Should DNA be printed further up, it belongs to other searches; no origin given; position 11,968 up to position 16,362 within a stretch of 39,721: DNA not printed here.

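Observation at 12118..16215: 1365-aa single-polypeptide formate dehydrogenase with a GltD/NfnB-like NAD(P)H-flavoprotein module inserted inside its NuoG-like ferredoxin domain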

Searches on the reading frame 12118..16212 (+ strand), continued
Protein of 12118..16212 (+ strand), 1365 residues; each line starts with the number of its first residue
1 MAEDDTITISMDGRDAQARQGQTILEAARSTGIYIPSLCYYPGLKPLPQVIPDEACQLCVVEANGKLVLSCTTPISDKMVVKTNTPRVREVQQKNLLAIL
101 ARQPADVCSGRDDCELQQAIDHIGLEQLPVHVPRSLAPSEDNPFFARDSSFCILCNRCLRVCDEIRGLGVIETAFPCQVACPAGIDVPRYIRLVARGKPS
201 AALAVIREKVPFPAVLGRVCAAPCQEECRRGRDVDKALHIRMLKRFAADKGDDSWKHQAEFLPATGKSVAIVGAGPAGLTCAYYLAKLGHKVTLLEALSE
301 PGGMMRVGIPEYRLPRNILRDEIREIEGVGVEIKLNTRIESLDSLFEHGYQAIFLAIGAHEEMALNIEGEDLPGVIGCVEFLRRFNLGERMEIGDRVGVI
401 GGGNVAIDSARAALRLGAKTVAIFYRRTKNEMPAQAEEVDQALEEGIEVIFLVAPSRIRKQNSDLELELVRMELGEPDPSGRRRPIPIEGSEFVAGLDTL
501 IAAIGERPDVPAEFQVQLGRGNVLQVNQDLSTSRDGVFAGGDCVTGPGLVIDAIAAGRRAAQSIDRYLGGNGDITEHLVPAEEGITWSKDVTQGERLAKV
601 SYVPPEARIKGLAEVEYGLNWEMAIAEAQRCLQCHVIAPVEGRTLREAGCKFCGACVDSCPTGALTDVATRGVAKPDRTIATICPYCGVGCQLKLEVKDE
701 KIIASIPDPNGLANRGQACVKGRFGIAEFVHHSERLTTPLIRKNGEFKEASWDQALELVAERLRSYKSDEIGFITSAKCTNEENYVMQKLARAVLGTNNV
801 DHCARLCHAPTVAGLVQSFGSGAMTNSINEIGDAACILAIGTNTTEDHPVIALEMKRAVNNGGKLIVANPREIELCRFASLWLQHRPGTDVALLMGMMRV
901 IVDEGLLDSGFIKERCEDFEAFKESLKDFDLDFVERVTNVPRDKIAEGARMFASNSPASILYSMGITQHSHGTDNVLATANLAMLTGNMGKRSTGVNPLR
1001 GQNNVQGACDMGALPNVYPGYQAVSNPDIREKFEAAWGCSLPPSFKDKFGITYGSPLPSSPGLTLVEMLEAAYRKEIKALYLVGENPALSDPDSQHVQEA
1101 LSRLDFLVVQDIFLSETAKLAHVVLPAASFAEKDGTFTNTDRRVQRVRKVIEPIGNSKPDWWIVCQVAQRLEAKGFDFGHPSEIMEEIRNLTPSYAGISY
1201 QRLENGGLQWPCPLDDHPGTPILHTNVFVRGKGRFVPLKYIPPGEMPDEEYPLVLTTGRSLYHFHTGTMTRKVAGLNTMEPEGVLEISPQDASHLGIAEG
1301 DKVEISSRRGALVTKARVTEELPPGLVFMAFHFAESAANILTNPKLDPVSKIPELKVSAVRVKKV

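Call 58: find_related_loci(query=window:12118-16212:+, collection=genome_contigs, flank=10000)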
Query window:12118-16212:+ (1365 aa) in genome_contigs; peptide patterns used: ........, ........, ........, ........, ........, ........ (x = any residue, [..] = any of these).
276 stretches matched a pattern; 232 encode a relative of the query (tblastn E <= 1e-3); the best 80 are kept; 80 distinct loci.
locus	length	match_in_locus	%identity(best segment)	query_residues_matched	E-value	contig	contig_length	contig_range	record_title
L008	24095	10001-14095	86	1-1365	0e+0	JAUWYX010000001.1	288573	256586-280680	MAG: Dehalococcoidia bacterium isolate CSMAG_2721 CSMAG_2721_k141_633655_length_288573_cov_101.7769, whole genome shotgu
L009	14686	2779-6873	91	1-1365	0e+0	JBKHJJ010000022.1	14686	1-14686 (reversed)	MAG: Dehalococcoidia bacterium isolate D4M11_38 NODE_2185_length_14686_cov_8.307976, whole genome shotgun sequence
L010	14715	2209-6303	86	1-1365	0e+0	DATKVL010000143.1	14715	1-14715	MAG TPA_asm: Dehalococcoidia bacterium isolate SMAG_U14132 k141_988786, whole genome shotgun sequence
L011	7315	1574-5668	82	1-1365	0e+0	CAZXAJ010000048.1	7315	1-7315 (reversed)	MAG TPA_asm: uncultured Dehalococcoidales bacterium isolate binchicken_co334_347 genome assembly, contig: NODE_19680_len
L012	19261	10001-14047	81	1-1365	0e+0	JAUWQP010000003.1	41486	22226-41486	MAG: Chloroflexota bacterium isolate CSMAG_2505 CSMAG_2505_k141_747504_length_41486_cov_14.6577, whole genome shotgun se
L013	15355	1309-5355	80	1-1365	0e+0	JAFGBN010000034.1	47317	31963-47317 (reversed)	MAG: Dehalococcoidia bacterium isolate Zod_Metabat.1036 k87_3404167, whole genome shotgun sequence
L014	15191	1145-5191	80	1-1365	0e+0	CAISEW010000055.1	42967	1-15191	MAG: uncultured Chloroflexi bacterium isolate AlinenSedimentsD2_bin-0330 genome assembly, contig: bin-0330:55/63, whole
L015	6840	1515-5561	79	1-1365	0e+0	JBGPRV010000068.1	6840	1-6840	MAG: Dehalococcoidia bacterium isolate OBJ1_062018_130_33 k141_1128001_length_6840_cov_35.3824, whole genome shotgun seq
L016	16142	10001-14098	79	1-1365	0e+0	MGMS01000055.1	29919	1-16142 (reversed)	MAG: Chloroflexi bacterium RBG_13_51_36 RBG_13_scaffold_822, whole genome shotgun sequence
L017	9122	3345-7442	78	1-1365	0e+0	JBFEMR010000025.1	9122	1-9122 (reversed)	MAG: Dehalococcoidia bacterium isolate Mix_mud03.2021.01.31 k141_340656_length_9122_cov_13.0000, whole genome shotgun se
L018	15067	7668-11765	78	1-1365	0e+0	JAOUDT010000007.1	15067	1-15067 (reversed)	MAG: Dehalococcoidia bacterium isolate 4_1_Jan_SF_Bin38 4_1_Jan_SF_Bin38_scaffold_1449_c1, whole genome shotgun sequence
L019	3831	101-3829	82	1-1258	0e+0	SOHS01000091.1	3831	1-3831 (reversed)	MAG: Dehalococcoidia bacterium isolate E26_bin16 NODE_1750_length_3831_cov_33.562500, whole genome shotgun sequence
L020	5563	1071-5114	75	1-1364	0e+0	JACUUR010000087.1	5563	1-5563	MAG: Dehalococcoidia bacterium isolate Kmv36 NODE_6816_length_5563_cov_13.604212, whole genome shotgun sequence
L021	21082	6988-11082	83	1-1365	0e+0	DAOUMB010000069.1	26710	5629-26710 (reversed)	MAG TPA_asm: Dehalococcoidia bacterium isolate W31_73 k127_180884, whole genome shotgun sequence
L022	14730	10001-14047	75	1-1365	0e+0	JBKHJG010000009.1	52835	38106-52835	MAG: Dehalococcoidia bacterium isolate D4M11_26 NODE_196_length_52835_cov_139.963983, whole genome shotgun sequence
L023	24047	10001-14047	80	1-1365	0e+0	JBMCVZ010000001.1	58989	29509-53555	MAG: Chloroflexota bacterium isolate D4M11_63 NODE_153_length_58989_cov_24.383548, whole genome shotgun sequence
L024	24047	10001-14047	79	1-1365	0e+0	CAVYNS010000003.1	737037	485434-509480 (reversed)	MAG: uncultured Chloroflexia bacterium isolate MFD04408.bin.1.133 genome assembly, contig: contig_27545, whole genome sh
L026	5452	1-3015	81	345-1365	0e+0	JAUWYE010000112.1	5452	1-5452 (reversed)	MAG: Dehalococcoidia bacterium isolate CSMAG_2702 CSMAG_2702_k141_113063_length_5452_cov_16.3525, whole genome shotgun s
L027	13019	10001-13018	78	1-1000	0e+0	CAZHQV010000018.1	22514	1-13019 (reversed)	MAG TPA_asm: uncultured Dehalococcoidales bacterium isolate SRP068000_co4_61 genome assembly, contig: NODE_2177_length_2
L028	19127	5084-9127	80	1-1365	0e+0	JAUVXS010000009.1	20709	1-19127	MAG: Dehalococcoidia bacterium isolate CSMAG_1222 CSMAG_1222_k141_776416_length_20709_cov_6.5436, whole genome shotgun s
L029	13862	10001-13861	60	5-1312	0e+0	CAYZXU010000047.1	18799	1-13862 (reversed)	MAG TPA_asm: uncultured Desulfobacteraceae bacterium isolate SRP141559_co1_202 genome assembly, contig: NODE_1451_length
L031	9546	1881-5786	76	1-1365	0e+0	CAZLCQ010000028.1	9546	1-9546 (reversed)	MAG TPA_asm: uncultured Dehalococcoidales bacterium isolate binchicken_co334_175 genome assembly, contig: NODE_13384_len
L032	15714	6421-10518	79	1-1365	0e+0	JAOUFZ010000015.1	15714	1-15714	MAG: Dehalococcoidia bacterium isolate 4_1_July_SF_Bin57 4_1_July_SF_Bin57_scaffold_1623_c1, whole genome shotgun sequen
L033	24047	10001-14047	82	1-1365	0e+0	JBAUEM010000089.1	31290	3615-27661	MAG: Dehalococcoidia bacterium isolate MFD13097_ilm_asm_bin13 k127_264908, whole genome shotgun sequence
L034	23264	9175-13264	79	5-1365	0e+0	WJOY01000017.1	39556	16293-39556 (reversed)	MAG: Dehalococcoidia bacterium isolate 1244-C3-H4-B3 C3H4_C23, whole genome shotgun sequence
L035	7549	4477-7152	78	2-1365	0e+0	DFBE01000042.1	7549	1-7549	MAG TPA_asm: Dehalococcoidia bacterium UBA3088 UBA3088_contig_52465, whole genome shotgun sequence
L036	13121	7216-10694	80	5-1365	0e+0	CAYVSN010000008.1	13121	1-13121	MAG TPA_asm: uncultured Dehalococcoidales bacterium isolate SRP239594_co1_134 genome assembly, contig: NODE_2307_length_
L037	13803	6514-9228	76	5-1365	0e+0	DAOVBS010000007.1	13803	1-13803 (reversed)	MAG TPA_asm: Chloroflexota bacterium isolate CSMAG_1011 CSMAG_1011_k141_6463236_length_13803_cov_8.9851, whole genome sh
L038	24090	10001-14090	76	5-1365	0e+0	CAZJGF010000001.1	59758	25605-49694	MAG TPA_asm: uncultured Dehalococcoidales bacterium isolate binchicken_co34_567 genome assembly, contig: NODE_618_length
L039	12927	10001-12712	78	5-1365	0e+0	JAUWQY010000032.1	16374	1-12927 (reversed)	MAG: Dehalococcoidia bacterium isolate CSMAG_2514 CSMAG_2514_k141_118549_length_16374_cov_892.0000, whole genome shotgun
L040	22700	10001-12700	73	6-1365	0e+0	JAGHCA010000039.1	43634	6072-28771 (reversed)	MAG: Dehalococcoidia bacterium isolate AUK270 PB_MBMC_224_c_000000000079, whole genome shotgun sequence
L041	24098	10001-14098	80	1-1365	0e+0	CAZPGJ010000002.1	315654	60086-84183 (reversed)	MAG TPA_asm: uncultured Dehalococcoidales bacterium isolate binchicken_co294_83 genome assembly, contig: NODE_35_length_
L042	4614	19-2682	72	5-1365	0e+0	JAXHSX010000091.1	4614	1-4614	MAG: Chloroflexota bacterium isolate MAG09_tar_biofilm MAG09_91, whole genome shotgun sequence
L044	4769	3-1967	77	695-1365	0e+0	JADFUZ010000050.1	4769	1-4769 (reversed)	MAG: Chloroflexota bacterium isolate C2.bin.9 k83_1021605, whole genome shotgun sequence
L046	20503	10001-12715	76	5-1365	0e+0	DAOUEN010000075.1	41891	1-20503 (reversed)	MAG TPA_asm: Dehalococcoidia bacterium isolate N6_289 k139_1341471, whole genome shotgun sequence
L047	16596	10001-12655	71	5-1362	0e+0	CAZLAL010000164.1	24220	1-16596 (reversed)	MAG TPA_asm: uncultured Dehalococcoidales bacterium isolate SRP067234_co1_241 genome assembly, contig: k99_187561, whole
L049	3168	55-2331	64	134-1365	0e+0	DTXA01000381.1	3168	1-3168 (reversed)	MAG TPA_asm: Candidatus Latescibacterota bacterium isolate UWMA-0180 k99_2812085, whole genome shotgun sequence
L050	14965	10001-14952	64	5-1364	0e+0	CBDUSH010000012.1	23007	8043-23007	MAG TPA_asm: uncultured bacterium isolate SRR22302368_concoct_39 genome assembly, contig: ERZ25747235.601, whole genome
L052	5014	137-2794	61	5-1365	0e+0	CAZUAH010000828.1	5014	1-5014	MAG TPA_asm: uncultured Pirellulaceae bacterium isolate SRP077602_co5_269 genome assembly, contig: NODE_60996_length_501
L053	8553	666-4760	60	5-1365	0e+0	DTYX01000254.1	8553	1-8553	MAG TPA_asm: Candidatus Poribacteria bacterium isolate UWMA-0232 k99_160655, whole genome shotgun sequence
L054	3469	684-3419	60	5-1365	0e+0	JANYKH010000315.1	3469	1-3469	MAG: Chloroflexi bacterium isolate GL140_5_metabinner_157_sub GL140_5_k141_2642229, whole genome shotgun sequence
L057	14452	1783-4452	56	7-1365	0e+0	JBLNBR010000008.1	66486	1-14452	MAG: Ignavibacteriales bacterium isolate MAG146 PRJNA950955_bin8_renamed_7, whole genome shotgun sequence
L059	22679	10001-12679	55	7-1365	0e+0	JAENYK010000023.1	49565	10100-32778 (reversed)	MAG: Halothermothrix sp. isolate B5_bin.9 B5_bin9_NODE_251_length_49565_cov_78.208968, whole genome shotgun sequence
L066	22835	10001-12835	53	7-1362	0e+0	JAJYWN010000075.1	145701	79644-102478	MAG: Bacillota bacterium isolate FK3.bin120 NODE_128_length_145701_cov_1.771786, whole genome shotgun sequence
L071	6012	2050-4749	52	6-1365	0e+0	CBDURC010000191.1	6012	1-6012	MAG TPA_asm: uncultured Anaerolineales bacterium isolate SRR22302361_binner13_Refined_100 genome assembly, contig: ERZ25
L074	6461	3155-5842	55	5-1365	0e+0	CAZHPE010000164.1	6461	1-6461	MAG TPA_asm: uncultured candidatus Brocadiaceae bacterium isolate SRP308112_co1_111 genome assembly, contig: NODE_23951_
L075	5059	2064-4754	52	6-1365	0e+0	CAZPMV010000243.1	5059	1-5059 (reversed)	MAG TPA_asm: uncultured Anaerolineales bacterium isolate binchicken_co243_252 genome assembly, contig: NODE_16681_length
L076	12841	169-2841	52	6-1365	0e+0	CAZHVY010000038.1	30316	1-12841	MAG TPA_asm: uncultured Geobacter sp. isolate binchicken_co20_405 genome assembly, contig: NODE_3232_length_30316_cov_42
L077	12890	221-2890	51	6-1365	0e+0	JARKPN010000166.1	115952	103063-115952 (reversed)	MAG: Geobacteraceae bacterium isolate D180_maxbin.001 k141_154519, whole genome shotgun sequence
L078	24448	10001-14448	53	6-1365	0e+0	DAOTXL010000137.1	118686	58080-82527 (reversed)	MAG TPA_asm: Anaerolineae bacterium isolate H21_249 k133_880158, whole genome shotgun sequence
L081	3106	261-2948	54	5-1365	0e+0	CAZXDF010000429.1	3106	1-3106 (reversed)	MAG TPA_asm: uncultured candidatus Brocadiaceae bacterium isolate SRP260945_co2_448 genome assembly, contig: k141_393782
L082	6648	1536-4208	51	6-1365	0e+0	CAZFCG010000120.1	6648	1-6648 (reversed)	MAG TPA_asm: uncultured Geobacter sp. isolate SRP239243_co2_338 genome assembly, contig: NODE_20460_length_6648_cov_5.90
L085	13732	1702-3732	55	678-1365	0e+0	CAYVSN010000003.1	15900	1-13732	MAG TPA_asm: uncultured Dehalococcoidales bacterium isolate SRP239594_co1_134 genome assembly, contig: NODE_1618_length_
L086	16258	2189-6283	77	1-1365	0e+0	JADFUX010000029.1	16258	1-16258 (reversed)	MAG: Chloroflexota bacterium isolate C2.bin.6 k83_623939, whole genome shotgun sequence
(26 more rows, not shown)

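Call 65: search_protein_families(library=pfam, proteins=[L029:7932-9329:-, L029:7043-7837:-, L029:6245-6679:-, L050:8439-9314:+, L034:7492-10569:+], max_evalue=0.00001)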
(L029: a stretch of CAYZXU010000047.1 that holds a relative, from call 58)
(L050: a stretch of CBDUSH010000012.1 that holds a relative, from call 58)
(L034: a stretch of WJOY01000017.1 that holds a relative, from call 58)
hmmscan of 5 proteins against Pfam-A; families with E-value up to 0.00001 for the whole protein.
L029:7932-9329:- (466 aa): 1 family
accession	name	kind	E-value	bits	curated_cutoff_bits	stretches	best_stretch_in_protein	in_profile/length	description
PF00909.26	Ammonium_transp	-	6.9e-129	430.5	23.2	1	67-455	2-399/399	Ammonium Transporter Family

L029:7043-7837:- (265 aa): 1 family
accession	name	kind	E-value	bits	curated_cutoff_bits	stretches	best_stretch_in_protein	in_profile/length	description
PF09694.16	Gcw_chp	-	9.7e-06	26.2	24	1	31-124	9-99/230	Bacterial protein of unknown function (Gcw_chp)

L029:6245-6679:- (145 aa): 1 family
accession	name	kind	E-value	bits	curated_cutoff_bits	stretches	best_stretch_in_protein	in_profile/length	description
PF00572.24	Ribosomal_L13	-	1.7e-46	157.6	23.8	1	16-133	2-119/119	Ribosomal protein L13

L050:8439-9314:+ (292 aa): 1 family
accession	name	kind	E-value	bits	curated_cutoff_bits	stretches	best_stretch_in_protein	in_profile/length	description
PF00809.28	Pterin_bind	-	6.6e-14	52.6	25.5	1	23-230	19-244/244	Pterin binding enzyme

L034:7492-10569:+ (1026 aa): 11 families
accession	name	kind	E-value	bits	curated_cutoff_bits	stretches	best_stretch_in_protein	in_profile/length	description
PF01512.22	Complex1_51K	-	2.4e-46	157.8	31.2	1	178-349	1-149/150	Nuo51 FMN-binding domain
PF10589.14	NADH_4Fe-4S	-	5.3e-35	119.6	23.5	1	460-544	1-85/85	NADH-ubiquinone oxidoreductase-F iron-sulfur binding region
PF07992.20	Pyr_redox_2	-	3.7e-32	112.4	26.1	1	653-943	2-291/291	Pyridine nucleotide-disulphide oxidoreductase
PF14691.11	Fer4_20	-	1.5e-22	79.9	25.8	1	552-635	21-107/113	Dihydroprymidine dehydrogenase domain II, 4Fe-4S cluster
PF00070.33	Pyr_redox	-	2.2e-11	44.6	22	0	781-831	1-49/82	Pyridine nucleotide-disulphide oxidoreductase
PF13450.12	NAD_binding_8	-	3.6e-10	40.4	21.9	1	656-691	1-36/68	NAD(P)-binding Rossmann-like domain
PF13738.12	Pyr_redox_3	-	5.6e-09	36.1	30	0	738-851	128-246/305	Pyridine nucleotide-disulphide oxidoreductase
PF01266.30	DAO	-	1.1e-08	35.5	27.9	1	654-687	2-35/353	FAD dependent oxidoreductase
PF01946.23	Thi4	-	1.2e-07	31.7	26.2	1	652-693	18-60/235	Thi4 family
PF01593.30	Amino_oxidase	-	4.3e-06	26.7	19.8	0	662-689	2-29/443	Flavin containing amine oxidoreductase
PF10531.15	SLBB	-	9.3e-06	25.8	27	0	374-421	3-53/55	SLBB domain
